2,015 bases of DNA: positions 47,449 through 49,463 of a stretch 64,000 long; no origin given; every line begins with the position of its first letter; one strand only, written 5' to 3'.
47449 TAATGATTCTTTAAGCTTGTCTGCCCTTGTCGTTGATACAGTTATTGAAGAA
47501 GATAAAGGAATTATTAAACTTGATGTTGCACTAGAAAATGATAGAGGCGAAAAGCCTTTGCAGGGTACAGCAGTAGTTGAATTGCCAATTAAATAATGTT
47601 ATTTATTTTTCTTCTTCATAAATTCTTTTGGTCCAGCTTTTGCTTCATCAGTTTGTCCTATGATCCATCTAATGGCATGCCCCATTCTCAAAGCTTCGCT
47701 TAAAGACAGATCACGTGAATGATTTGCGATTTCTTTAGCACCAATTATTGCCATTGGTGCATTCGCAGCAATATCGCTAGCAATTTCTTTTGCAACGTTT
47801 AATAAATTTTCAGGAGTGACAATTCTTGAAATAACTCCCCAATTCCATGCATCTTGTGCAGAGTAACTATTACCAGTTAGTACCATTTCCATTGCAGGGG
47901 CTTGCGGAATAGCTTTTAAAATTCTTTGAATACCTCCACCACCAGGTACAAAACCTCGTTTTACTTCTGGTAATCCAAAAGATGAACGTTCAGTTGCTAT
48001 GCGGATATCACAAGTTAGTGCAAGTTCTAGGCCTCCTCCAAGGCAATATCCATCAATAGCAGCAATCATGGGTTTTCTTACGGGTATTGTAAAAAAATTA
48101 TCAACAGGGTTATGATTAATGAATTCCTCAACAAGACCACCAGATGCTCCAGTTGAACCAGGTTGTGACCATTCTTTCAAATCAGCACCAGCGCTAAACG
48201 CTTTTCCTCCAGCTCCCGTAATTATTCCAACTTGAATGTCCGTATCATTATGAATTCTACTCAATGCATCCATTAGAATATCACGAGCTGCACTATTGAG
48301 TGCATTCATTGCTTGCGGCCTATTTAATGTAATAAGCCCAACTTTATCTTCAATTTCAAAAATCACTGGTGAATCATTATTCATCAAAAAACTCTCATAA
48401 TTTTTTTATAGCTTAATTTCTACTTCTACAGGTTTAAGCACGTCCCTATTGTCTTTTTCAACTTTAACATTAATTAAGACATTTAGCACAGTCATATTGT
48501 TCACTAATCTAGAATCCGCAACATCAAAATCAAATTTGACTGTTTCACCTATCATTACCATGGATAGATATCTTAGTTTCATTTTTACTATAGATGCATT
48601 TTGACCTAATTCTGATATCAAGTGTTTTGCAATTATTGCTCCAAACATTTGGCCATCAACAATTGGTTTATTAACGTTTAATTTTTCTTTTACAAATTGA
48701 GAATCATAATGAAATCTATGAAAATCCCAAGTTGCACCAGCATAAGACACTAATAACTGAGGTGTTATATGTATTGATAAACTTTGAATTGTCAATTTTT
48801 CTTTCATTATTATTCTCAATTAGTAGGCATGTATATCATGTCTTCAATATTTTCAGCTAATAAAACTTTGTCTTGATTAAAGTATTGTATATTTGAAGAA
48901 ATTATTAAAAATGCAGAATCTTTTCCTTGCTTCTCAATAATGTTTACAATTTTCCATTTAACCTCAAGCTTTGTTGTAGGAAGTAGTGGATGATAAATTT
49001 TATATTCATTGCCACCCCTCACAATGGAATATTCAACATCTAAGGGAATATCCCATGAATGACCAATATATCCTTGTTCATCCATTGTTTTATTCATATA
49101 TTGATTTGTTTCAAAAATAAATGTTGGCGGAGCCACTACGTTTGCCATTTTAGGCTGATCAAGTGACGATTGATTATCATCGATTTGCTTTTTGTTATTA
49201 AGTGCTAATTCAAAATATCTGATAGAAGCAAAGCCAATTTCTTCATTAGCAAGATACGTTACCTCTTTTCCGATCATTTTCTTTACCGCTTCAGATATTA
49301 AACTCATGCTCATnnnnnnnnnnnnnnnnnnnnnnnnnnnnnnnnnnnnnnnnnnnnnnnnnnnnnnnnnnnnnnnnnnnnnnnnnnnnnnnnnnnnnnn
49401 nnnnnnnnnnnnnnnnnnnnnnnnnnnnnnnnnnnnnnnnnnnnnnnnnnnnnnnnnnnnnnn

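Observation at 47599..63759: A 16-gene divergent operon pair encodes an uncharacterised CoA-thioester / flavin-monooxygenase catabolic pathway with no regulator gene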

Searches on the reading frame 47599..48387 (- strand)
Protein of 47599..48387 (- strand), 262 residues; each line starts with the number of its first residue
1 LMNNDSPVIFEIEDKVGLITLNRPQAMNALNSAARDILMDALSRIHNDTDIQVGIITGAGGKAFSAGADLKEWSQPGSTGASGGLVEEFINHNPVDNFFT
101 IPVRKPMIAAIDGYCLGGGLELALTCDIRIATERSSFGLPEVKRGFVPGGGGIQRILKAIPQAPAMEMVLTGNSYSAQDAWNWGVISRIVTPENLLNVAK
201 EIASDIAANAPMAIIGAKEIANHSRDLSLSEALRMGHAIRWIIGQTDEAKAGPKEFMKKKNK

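Call 4: search_protein_families(library=pfam, proteins=[window:47599-48387:-], max_evalue=0.01)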
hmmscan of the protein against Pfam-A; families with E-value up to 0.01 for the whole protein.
window:47599-48387:- (262 aa): 2 families
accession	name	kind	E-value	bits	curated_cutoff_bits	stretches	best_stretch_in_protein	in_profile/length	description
PF00378.25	ECH_1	-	6.3e-56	189.9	27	1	11-261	1-245/251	Enoyl-CoA hydratase/isomerase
PF16113.10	ECH_2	-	1.1e-36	127.5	27.2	1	16-205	1-187/335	Enoyl-CoA hydratase/isomerase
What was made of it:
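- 47599..48387 (-): ECH_a, a canonical enoyl-CoA hydratase (261-262 aa) with both catalytic Glu. Last gene of the minus operon. Pfam ECH_1 6e-56 (call 4).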

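Call 11: search_protein_families(library=ncbifam, proteins=[window:47599-48387:-], max_evalue=0.001)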
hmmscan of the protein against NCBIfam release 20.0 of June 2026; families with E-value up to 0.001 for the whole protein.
window:47599-48387:- (262 aa): 73 families (the best 25 are shown)
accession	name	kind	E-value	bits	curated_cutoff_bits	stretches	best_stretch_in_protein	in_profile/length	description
NF051848.1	EnCoAHydtEchA19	equivalog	2.3e-66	224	400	1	10-261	4-252/258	enoyl-CoA hydratase EchA19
NF006100.0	PRK08252.1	subfamily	2e-63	214.4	282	1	8-260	5-247/254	crotonase/enoyl-CoA hydratase family protein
NF042430.2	EnCoAhydt_DpgD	equivalog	9.9e-59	198.9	400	1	11-261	2-252/258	enoyl-CoA-hydratase DpgD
NF004517.0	PRK05862.1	equivalog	1.9e-57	194.7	396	1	7-261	5-251/257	enoyl-CoA hydratase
NF006007.0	PRK08138.1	subfamily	2.7e-57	194.1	355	1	11-261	13-255/261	enoyl-CoA hydratase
NF007239.0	PRK09674.1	equivalog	6.2e-57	193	371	1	6-261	4-251/257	2,3-dehydroadipyl-CoA hydratase PaaF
NF004475.0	PRK05809.1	subfamily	4.4e-56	190.2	394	1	8-261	6-254/260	short-chain-enoyl-CoA hydratase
NF004840.0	PRK06190.1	equivalog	2.3e-53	181.4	253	1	8-238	6-230/260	enoyl-CoA hydratase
NF005864.0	PRK07799.1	equivalog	3.6e-53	180.4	316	1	6-261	8-260/266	crotonase/enoyl-CoA hydratase family protein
NF005802.0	PRK07657.1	equivalog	1.9e-51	175.1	363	1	12-260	10-253/260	enoyl-CoA hydratase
NF004634.0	PRK05980.1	equivalog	3.4e-50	170.9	375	1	8-261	5-257/263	crotonase/enoyl-CoA hydratase family protein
NF005803.0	PRK07658.1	equivalog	7.1e-49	166.5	313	1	10-260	6-250/257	enoyl-CoA hydratase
NF002936.2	PRK03580.1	equivalog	3e-48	164.4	500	1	18-260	15-254/261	crotonobetainyl-CoA hydratase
NF006699.0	PRK09245.1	subfamily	6.2e-48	163.3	354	1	7-261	4-260/266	crotonase/enoyl-CoA hydratase family protein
NF004781.0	PRK06127.1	subfamily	8e-47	160.1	291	1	5-260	10-262/269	enoyl-CoA hydratase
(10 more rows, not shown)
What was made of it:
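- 47599..48387 (-): Best NCBIfam hit EchA19 at 224 bits against a 400 cutoff (call 11).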

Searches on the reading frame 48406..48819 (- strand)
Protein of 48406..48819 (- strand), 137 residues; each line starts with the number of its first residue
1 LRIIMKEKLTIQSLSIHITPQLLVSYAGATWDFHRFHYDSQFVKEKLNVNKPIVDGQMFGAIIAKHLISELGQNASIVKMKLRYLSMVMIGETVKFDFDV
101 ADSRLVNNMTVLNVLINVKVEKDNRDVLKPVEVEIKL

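Call 4: search_protein_families(library=pfam, proteins=[window:48406-48819:-], max_evalue=0.01)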
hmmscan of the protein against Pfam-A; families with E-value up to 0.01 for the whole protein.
window:48406-48819:- (137 aa): 1 family
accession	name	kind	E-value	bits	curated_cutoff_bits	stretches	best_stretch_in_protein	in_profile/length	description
PF01575.25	MaoC_dehydratas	-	2e-12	47.2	27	1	12-112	12-113/123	MaoC like domain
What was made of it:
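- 48406..48819 (-): MaoC subunit (133-137 aa) of the split hydratase pair. Pfam MaoC_dehydratas 2e-12 (call 4).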

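Call 11: search_protein_families(library=ncbifam, proteins=[window:48406-48819:-], max_evalue=0.001)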
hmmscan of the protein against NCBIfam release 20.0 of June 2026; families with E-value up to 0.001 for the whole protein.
window:48406-48819:- (137 aa): 2 families
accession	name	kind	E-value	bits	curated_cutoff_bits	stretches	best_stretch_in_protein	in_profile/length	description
NF010246.0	PRK13693.1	equivalog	1.5e-05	25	203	1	15-93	19-96/142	(3R)-hydroxyacyl-ACP dehydratase subunit HadB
NF006045.0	PRK08190.1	subfamily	0.00013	20.9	282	1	14-116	22-124/467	bifunctional enoyl-CoA hydratase/phosphate acetyltransferase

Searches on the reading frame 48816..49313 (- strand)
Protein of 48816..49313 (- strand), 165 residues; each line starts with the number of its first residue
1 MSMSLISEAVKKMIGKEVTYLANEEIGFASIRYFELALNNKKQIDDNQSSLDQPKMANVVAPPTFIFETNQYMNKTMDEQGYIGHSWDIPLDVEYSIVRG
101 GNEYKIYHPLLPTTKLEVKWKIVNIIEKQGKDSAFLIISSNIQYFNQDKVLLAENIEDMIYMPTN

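Call 4: search_protein_families(library=pfam, proteins=[window:48816-49313:-], max_evalue=0.01)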
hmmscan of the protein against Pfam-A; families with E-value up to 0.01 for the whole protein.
window:48816-49313:- (165 aa): 1 family
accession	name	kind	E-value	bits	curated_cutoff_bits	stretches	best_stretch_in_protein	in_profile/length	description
PF13452.11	FAS1_DH_region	-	1.5e-06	28.8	22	1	13-153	2-130/132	FAS1-like, dehydratase domain region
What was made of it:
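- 48816..49313 (-): Hotdog N-type subunit (FAS1_DH_region, 163-165 aa) of a split hydratase pair. Pfam (call 4).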

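Call 11: search_protein_families(library=ncbifam, proteins=[window:48816-49313:-], max_evalue=0.001)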
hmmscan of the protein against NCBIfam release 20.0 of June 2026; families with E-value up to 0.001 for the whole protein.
window:48816-49313:- (165 aa): 0 families
